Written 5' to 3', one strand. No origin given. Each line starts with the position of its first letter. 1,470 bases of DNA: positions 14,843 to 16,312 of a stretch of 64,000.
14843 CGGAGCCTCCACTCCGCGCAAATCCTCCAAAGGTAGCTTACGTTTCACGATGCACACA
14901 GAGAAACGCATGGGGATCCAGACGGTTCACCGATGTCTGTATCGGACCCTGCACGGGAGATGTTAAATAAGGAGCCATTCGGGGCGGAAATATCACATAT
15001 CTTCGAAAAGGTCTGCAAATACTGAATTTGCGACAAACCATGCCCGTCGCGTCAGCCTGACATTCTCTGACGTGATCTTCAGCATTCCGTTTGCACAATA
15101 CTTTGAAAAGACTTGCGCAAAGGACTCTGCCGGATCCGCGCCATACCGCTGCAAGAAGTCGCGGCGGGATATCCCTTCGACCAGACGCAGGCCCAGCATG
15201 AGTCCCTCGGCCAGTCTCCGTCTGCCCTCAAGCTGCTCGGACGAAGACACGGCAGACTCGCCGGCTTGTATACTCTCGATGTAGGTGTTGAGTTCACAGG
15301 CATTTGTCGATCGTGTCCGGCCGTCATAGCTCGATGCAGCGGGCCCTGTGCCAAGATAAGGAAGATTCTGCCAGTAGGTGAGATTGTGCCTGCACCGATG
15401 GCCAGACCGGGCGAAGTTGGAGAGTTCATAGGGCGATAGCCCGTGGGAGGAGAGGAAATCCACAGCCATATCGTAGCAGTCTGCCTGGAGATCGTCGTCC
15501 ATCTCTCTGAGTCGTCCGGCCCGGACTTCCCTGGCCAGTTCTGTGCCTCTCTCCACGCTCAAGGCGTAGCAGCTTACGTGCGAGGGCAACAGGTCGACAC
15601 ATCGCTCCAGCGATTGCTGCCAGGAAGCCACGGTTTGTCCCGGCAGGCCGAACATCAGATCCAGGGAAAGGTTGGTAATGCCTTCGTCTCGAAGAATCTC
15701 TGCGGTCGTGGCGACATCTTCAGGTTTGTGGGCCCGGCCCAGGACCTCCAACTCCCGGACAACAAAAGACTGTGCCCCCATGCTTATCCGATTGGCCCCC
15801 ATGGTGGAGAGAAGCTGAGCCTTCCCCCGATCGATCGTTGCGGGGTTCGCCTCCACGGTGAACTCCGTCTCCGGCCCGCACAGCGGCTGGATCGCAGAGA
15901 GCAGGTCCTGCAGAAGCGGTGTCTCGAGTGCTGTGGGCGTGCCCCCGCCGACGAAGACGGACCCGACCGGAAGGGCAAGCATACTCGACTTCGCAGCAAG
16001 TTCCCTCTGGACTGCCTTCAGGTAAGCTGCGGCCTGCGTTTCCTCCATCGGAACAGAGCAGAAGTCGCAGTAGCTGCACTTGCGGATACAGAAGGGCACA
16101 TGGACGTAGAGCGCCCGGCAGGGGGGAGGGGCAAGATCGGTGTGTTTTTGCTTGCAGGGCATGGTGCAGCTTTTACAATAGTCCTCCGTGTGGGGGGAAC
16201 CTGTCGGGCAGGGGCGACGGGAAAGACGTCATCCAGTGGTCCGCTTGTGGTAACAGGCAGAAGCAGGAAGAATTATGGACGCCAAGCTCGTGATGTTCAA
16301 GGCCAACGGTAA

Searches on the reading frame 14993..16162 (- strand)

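Call 70: search_protein_families(library=pfam, proteins=[window:14993-16162:-], max_evalue=0.001)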
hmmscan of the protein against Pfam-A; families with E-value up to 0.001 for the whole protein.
window:14993-16162:- (389 aa): 2 families
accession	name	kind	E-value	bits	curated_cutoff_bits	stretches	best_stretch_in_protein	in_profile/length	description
PF04055.27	Radical_SAM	-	1.8e-19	70.9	29.5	1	19-187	1-165/166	Radical SAM superfamily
PF06969.22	HemN_C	-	1.1e-13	51.5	24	1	316-377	6-67/67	HemN C-terminal domain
